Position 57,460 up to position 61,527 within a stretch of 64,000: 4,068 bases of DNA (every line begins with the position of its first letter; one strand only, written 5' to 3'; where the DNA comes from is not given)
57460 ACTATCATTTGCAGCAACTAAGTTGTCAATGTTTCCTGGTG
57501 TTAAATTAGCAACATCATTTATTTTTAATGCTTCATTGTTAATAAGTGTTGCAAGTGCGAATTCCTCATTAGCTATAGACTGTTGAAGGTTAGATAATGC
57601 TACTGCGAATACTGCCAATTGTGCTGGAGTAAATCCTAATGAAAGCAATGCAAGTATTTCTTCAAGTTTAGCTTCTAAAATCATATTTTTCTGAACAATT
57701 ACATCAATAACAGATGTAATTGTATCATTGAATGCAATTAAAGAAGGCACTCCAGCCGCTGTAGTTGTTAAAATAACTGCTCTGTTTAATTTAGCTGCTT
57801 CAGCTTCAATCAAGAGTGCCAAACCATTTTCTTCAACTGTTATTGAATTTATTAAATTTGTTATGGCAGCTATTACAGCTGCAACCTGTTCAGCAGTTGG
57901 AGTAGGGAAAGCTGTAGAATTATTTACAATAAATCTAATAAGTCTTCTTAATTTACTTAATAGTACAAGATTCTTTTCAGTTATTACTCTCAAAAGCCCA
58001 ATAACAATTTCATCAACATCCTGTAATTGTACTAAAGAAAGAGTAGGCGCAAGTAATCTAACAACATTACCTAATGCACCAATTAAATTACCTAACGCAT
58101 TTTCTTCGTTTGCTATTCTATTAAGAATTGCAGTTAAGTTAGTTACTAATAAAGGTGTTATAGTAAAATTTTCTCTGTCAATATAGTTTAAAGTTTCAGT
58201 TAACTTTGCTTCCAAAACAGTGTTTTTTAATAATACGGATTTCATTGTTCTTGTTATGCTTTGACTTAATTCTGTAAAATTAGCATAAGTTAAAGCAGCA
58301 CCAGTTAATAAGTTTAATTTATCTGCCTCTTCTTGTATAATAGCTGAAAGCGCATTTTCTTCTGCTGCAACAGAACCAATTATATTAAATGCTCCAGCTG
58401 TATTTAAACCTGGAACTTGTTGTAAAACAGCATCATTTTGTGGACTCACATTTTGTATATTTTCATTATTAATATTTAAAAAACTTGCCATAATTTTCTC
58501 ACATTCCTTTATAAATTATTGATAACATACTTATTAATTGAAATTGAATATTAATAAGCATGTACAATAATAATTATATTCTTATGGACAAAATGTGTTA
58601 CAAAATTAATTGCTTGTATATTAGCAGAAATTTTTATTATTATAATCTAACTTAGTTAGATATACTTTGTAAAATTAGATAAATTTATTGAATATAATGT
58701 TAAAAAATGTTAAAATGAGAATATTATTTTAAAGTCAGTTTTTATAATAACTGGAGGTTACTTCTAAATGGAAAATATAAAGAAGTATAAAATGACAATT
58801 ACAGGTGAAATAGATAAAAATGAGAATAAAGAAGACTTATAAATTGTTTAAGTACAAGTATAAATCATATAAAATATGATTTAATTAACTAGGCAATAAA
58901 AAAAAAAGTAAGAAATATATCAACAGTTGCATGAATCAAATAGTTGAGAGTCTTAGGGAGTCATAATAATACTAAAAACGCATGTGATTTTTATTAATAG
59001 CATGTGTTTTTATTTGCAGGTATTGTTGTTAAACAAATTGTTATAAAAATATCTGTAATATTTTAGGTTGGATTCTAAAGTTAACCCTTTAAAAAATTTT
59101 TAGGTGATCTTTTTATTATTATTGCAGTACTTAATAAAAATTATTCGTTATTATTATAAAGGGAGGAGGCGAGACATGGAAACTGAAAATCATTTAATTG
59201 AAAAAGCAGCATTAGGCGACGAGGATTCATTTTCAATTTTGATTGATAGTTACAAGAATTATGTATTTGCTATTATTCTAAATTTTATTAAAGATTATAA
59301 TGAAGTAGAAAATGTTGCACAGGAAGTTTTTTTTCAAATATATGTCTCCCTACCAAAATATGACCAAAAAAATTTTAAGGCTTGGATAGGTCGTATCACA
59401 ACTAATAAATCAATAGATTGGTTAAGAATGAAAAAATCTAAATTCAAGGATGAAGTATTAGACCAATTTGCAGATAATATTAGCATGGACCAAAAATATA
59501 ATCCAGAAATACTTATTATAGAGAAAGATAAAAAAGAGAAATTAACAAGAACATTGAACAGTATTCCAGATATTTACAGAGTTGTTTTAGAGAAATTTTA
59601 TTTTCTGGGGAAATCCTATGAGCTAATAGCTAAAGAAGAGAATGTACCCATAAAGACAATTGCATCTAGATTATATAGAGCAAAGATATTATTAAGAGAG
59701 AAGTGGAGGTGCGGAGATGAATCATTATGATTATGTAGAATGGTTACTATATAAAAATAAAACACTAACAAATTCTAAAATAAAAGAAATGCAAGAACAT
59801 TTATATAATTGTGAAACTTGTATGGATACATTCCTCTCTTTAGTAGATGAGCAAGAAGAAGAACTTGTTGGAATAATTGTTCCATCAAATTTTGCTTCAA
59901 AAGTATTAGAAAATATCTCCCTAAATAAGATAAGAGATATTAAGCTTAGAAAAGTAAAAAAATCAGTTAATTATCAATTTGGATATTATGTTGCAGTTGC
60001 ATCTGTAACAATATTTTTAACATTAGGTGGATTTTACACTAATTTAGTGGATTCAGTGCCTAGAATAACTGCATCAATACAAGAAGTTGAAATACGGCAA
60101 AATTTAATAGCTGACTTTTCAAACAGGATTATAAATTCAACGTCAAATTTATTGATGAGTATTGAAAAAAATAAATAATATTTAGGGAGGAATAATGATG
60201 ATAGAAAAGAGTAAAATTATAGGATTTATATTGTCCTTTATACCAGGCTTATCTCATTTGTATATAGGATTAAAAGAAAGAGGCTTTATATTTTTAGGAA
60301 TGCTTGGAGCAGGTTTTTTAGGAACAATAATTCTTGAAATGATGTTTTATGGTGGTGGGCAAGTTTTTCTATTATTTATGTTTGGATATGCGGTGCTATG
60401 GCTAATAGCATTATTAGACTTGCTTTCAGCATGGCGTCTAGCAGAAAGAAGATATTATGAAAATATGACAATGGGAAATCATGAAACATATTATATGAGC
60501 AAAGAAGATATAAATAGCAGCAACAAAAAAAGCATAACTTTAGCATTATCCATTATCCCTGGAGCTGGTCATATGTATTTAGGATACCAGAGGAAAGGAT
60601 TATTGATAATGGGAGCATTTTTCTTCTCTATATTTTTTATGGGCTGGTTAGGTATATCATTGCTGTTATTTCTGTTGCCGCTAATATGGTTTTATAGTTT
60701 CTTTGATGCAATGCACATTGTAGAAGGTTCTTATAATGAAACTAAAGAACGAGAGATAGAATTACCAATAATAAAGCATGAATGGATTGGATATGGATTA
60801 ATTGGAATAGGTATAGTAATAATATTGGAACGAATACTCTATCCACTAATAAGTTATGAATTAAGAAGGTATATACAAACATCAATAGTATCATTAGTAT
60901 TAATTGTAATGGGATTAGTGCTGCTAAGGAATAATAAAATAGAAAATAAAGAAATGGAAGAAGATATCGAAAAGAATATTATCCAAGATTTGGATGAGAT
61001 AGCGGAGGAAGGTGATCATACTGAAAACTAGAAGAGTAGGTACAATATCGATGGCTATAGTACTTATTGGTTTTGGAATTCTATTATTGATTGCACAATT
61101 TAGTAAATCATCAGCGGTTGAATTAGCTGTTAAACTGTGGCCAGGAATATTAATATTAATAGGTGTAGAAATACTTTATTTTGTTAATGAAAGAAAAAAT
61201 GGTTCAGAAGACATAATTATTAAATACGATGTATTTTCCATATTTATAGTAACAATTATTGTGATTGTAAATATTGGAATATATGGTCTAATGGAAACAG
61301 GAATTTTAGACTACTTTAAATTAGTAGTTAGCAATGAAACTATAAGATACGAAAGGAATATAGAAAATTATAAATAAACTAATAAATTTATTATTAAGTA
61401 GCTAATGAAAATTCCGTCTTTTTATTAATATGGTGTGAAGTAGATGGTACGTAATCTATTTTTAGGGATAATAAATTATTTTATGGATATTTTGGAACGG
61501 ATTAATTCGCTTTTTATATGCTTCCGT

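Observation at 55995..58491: Adjacent paralogous four-repeat helical proteins, one Cys-free and one Cys-rich, with no family I can name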

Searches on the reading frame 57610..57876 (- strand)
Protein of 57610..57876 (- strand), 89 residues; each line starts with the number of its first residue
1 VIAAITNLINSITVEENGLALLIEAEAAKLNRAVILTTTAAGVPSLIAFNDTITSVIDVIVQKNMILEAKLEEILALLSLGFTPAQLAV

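Call 39: search_solved_structures(query=A3, max_evalue=1, show_alignments=1)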
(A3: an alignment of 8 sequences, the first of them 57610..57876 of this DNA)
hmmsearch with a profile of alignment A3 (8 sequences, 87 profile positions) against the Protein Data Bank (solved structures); distinct sequences matched with E-value up to 1: 3.
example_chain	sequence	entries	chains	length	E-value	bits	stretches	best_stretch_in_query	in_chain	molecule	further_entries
9ihh_A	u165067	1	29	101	5.9e-14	55.1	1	4-77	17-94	Ex vivo spore-silk A-ENA fibers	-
5cw5_A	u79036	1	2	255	0.77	13.1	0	4-69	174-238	BRCA1/BRCA2-containing complex subunit 3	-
5cw3_A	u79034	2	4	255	0.77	13.1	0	4-69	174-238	BRCA1/BRCA2-containing complex subunit 3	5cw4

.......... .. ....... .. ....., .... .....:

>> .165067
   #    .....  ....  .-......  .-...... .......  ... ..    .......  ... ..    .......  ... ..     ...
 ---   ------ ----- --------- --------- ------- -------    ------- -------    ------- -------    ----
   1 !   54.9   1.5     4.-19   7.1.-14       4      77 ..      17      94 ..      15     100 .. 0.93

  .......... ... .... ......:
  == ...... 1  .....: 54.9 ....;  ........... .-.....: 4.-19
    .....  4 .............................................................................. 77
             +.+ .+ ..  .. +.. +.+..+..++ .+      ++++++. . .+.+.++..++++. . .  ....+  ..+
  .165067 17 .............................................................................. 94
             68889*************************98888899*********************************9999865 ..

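Call 47: search_protein_representatives(alignment_id=A3)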
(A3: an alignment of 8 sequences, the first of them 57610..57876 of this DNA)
Query: 8 sequences, 87 profile positions. Proteins with E-value up to 0.001 (for the whole library): 1148; up to 1e-10: 30; up to 1e-30: 8. The best 150 are listed.
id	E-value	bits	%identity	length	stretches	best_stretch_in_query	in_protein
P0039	1.1e-88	307.5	-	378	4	2-85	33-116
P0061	4.3e-82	286.4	-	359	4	4-86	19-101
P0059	3.4e-75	264.3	-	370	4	5-80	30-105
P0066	3.7e-64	228.9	-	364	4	5-77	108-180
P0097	3.8e-60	216.0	-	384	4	3-85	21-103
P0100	5.9e-58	209.0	-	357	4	4-86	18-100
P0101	3.8e-45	167.9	-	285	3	3-75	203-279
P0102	1.0e-34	134.5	-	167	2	2-73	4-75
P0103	9.2e-27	109.0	-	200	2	4-75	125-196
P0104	2.1e-26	107.9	-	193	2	2-77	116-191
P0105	2.9e-26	107.4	-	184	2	4-76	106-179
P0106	7.2e-25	103.0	-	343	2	4-77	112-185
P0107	1.5e-19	85.9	-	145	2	3-82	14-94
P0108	6.5e-19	83.9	-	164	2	3-70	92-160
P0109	7.1e-18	80.6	-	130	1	2-83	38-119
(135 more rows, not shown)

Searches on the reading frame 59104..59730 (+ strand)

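Call 55: search_protein_families(library=pfam, proteins=[window:59104-59730:+], max_evalue=0.001)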
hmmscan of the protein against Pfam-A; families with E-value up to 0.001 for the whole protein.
window:59104-59730:+ (208 aa): 2 families
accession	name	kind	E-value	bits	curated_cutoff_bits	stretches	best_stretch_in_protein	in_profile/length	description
PF04542.20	Sigma70_r2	-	5.6e-12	45.7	24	1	46-111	1-69/71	Sigma-70 region 2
PF08281.18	Sigma70_r4_2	-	6.8e-10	38.9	25.7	1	145-194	2-51/54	Sigma-70, region 4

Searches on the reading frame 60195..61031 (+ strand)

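Call 55: search_protein_families(library=pfam, proteins=[window:60195-61031:+], max_evalue=0.001)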
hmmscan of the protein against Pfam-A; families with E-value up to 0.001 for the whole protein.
window:60195-61031:+ (278 aa): 1 family
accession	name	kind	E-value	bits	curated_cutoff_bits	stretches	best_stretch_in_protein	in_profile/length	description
PF20382.3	DUF6677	-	9.7e-06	26.6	24.3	0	120-151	8-38/116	Family of unknown function (DUF6677)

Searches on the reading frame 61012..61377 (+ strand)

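Call 55: search_protein_families(library=pfam, proteins=[window:61012-61377:+], max_evalue=0.001)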
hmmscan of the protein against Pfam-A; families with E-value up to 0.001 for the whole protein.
window:61012-61377:+ (121 aa): 2 families
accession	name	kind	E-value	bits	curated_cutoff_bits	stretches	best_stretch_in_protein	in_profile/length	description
PF22570.1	LiaF-TM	-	1e-05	26.7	27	1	14-94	2-78/98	LiaF transmembrane domain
PF18917.5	LiaI-LiaF-like_TM1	-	0.00025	21.5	27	1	14-55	3-42/42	LiaI-LiaF-like transmembrane region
